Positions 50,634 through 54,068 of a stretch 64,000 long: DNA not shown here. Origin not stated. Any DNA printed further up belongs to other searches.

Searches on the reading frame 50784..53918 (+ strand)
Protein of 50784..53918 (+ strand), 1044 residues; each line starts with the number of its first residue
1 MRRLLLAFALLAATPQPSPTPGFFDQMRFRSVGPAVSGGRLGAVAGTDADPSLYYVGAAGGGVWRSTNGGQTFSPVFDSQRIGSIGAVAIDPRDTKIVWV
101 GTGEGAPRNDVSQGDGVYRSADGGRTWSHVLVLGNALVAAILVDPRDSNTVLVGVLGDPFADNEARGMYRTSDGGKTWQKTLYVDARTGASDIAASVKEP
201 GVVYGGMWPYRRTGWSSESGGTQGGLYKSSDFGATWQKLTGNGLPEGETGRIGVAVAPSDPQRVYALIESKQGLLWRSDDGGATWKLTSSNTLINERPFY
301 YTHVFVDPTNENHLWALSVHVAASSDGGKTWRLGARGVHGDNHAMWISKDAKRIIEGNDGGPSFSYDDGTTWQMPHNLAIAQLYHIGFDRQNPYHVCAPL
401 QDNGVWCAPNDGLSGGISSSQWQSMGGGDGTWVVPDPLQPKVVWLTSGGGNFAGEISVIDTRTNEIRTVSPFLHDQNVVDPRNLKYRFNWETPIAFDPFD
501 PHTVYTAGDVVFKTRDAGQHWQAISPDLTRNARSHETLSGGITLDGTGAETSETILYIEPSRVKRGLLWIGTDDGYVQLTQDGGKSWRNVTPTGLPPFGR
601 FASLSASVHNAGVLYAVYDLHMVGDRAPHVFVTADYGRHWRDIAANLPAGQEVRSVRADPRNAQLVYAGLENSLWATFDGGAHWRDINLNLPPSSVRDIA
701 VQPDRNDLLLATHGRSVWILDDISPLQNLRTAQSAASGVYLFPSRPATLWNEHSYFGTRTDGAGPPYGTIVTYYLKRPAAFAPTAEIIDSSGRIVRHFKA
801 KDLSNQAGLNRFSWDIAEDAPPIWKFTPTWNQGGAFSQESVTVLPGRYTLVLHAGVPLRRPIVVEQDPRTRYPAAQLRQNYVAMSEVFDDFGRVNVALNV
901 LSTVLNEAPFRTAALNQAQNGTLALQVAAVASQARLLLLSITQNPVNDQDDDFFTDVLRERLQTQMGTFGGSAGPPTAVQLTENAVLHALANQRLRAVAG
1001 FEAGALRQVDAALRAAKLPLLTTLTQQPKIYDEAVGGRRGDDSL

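Call 8: search_protein_families(library=pfam, proteins=[window:50784-53918:+])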
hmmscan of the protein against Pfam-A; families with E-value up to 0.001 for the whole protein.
window:50784-53918:+ (1044 aa): 4 families
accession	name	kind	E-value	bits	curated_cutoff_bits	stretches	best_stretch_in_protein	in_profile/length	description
PF15902.12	Sortilin-Vps10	-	1.4e-29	103.7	33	3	226-340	3-118/446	Sortilin, neurotensin receptor 3,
PF02012.26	BNR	-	4.1e-13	47.6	27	0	276-287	1-12/12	BNR/Asp-box repeat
PF13088.12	BNR_2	-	3e-12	46.9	31.4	0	147-297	61-210/277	BNR repeat-like domain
PF14870.12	PSII_BNR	-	0.0008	19.2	27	0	622-693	33-105/303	Photosynthesis system II assembly factor YCF48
